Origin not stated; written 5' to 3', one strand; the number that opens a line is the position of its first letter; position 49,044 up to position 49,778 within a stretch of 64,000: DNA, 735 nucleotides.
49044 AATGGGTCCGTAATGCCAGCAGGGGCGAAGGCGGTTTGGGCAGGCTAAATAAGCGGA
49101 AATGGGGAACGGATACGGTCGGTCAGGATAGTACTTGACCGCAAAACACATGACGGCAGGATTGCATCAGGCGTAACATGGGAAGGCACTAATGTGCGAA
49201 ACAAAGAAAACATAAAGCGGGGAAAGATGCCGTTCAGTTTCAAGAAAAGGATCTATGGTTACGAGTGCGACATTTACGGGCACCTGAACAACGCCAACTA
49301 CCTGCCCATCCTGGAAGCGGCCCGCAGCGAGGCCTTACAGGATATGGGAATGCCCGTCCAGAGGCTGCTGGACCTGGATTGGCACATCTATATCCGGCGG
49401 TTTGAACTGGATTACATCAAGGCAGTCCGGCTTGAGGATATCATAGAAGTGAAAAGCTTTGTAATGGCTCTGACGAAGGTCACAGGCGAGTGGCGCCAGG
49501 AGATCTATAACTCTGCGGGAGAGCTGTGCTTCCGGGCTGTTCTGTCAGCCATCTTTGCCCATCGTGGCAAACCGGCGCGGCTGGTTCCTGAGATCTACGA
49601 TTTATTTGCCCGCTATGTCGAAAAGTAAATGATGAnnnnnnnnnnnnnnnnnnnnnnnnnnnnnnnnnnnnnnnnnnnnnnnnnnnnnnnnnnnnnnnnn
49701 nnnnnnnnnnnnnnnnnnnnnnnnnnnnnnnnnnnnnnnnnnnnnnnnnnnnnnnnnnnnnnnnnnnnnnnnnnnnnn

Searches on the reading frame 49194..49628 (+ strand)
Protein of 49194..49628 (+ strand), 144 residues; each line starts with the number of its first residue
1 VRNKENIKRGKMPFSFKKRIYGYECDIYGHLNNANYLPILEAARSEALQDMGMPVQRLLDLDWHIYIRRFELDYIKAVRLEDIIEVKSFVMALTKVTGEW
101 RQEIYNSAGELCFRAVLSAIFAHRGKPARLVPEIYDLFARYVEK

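Call 11: search_protein_families(library=pfam, proteins=[window:49194-49628:+])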
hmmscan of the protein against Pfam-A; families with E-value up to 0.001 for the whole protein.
window:49194-49628:+ (144 aa): 3 families
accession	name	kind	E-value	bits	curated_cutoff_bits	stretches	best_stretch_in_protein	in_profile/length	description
PF13279.12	4HBT_2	-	3e-12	47.5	25.5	1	24-133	5-117/122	Thioesterase-like superfamily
PF03061.28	4HBT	-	1.3e-10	41.9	20.6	1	28-112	1-78/79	Thioesterase superfamily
PF01643.23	Acyl-ACP_TE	-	3.2e-05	24.1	23.7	1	19-117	9-108/131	Acyl-ACP thioesterase N-terminal domain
